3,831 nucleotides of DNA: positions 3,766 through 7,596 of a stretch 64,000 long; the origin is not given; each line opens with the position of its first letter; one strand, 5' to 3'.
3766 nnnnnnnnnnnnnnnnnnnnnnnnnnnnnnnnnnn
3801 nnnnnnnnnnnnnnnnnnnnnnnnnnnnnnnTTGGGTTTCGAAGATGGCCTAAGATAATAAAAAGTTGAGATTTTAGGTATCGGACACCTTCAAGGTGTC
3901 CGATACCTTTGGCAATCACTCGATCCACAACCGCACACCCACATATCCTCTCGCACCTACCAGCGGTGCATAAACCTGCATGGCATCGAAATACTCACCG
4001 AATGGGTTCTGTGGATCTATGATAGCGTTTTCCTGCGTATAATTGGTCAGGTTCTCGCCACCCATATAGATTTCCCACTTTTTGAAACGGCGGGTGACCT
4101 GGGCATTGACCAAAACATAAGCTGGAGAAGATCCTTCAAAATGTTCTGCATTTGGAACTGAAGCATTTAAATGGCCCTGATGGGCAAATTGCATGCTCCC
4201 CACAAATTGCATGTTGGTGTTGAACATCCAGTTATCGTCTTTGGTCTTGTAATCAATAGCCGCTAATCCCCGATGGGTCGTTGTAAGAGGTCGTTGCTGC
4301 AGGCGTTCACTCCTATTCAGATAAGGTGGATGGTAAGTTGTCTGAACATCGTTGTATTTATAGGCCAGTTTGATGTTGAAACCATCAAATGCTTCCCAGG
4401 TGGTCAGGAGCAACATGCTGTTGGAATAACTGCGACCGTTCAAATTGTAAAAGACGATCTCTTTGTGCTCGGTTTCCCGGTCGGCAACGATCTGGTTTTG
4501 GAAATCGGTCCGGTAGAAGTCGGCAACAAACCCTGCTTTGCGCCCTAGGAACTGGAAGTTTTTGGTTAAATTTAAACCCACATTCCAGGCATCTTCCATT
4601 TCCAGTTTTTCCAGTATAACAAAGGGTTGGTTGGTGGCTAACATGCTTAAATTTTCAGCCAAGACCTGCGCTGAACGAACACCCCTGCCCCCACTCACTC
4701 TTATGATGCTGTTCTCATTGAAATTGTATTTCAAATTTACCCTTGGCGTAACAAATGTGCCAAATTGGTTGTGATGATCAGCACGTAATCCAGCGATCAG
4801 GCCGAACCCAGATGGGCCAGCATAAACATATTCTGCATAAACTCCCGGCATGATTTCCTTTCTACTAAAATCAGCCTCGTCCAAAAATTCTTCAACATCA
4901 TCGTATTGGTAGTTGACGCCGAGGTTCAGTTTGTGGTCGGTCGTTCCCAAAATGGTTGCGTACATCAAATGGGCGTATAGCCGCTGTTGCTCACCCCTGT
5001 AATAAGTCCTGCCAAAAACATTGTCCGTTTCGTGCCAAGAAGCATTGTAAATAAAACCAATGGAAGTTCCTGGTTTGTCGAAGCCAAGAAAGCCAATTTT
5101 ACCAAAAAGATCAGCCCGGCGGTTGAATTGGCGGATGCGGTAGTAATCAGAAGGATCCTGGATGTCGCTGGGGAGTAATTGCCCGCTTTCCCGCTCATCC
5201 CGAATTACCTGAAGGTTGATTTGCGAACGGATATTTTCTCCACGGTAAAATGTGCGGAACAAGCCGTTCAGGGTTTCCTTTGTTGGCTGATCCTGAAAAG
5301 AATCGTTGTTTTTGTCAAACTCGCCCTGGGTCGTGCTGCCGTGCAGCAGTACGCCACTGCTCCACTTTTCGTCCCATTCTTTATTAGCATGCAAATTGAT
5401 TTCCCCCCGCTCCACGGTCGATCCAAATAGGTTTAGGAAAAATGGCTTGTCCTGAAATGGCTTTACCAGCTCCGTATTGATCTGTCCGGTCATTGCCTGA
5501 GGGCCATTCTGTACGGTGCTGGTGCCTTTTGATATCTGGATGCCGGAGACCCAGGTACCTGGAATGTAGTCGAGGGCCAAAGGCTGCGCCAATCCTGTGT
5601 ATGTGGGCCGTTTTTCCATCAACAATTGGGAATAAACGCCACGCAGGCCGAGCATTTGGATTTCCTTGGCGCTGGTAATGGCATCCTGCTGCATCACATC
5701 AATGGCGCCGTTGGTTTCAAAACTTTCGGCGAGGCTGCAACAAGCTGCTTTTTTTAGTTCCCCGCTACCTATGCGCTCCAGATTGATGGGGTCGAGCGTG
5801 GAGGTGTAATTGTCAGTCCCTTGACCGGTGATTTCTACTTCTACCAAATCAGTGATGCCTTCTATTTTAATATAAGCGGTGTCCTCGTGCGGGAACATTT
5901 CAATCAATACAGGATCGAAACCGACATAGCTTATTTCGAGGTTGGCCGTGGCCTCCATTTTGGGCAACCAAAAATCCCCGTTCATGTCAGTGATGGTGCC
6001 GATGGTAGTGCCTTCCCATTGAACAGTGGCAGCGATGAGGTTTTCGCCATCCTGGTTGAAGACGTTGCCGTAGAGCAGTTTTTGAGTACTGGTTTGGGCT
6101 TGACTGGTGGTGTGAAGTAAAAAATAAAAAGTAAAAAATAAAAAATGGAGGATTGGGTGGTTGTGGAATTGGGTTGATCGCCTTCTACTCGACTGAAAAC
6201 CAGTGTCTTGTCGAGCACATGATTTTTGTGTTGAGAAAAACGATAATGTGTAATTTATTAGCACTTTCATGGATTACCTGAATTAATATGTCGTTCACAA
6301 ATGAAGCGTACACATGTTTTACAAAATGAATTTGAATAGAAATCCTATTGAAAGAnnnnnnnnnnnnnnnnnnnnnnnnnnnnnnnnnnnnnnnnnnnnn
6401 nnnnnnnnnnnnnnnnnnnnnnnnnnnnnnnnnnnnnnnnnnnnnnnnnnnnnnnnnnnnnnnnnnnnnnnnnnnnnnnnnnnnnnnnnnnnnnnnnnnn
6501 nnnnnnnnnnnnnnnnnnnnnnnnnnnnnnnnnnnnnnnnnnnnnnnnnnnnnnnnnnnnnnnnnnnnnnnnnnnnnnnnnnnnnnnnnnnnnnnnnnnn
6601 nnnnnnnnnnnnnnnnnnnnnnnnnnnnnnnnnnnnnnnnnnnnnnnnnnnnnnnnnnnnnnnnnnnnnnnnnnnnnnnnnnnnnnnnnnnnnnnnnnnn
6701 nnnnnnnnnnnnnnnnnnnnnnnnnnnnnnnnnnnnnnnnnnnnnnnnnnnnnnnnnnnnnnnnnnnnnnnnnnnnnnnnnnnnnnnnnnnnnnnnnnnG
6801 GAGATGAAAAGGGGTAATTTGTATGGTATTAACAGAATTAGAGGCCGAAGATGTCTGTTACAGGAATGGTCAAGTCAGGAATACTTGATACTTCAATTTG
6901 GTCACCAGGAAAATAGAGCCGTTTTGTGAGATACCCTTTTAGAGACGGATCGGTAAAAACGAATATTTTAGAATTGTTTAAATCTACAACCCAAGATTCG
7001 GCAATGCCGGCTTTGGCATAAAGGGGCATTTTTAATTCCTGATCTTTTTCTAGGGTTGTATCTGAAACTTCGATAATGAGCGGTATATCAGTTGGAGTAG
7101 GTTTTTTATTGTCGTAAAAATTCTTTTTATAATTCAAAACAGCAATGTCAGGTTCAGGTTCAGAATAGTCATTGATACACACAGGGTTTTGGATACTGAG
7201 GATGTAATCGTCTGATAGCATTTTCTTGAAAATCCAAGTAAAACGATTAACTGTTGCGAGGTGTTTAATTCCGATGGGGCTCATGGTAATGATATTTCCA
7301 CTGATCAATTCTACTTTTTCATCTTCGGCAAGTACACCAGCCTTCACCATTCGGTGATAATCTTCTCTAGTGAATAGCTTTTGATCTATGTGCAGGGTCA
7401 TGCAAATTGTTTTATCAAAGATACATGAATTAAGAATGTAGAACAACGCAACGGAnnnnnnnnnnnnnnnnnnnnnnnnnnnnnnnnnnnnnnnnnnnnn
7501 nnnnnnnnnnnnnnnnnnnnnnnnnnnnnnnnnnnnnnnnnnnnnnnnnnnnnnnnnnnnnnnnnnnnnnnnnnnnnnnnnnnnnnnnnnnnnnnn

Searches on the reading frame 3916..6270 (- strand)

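Call 50: search_protein_families(library=pfam, proteins=[window:3916-6270:-])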
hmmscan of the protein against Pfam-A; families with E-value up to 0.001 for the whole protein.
window:3916-6270:- (784 aa): 2 families
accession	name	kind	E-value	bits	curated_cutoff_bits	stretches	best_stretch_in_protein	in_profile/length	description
PF13715.12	CarbopepD_reg_2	-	1.7e-10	41.2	32.2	1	67-122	2-59/88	CarboxypepD_reg-like domain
PF13620.12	CarboxypepD_reg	-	3.1e-06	27.9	32.3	1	67-121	3-62/82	Carboxypeptidase regulatory-like domain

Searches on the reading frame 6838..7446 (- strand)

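Call 50: search_protein_families(library=pfam, proteins=[window:6838-7446:-])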
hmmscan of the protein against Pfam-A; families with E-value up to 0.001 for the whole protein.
window:6838-7446:- (202 aa): 1 family
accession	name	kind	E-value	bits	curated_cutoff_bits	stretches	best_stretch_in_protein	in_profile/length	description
PF05685.18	Uma2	-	2.5e-29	102.4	27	1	28-196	2-171/172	Putative restriction endonuclease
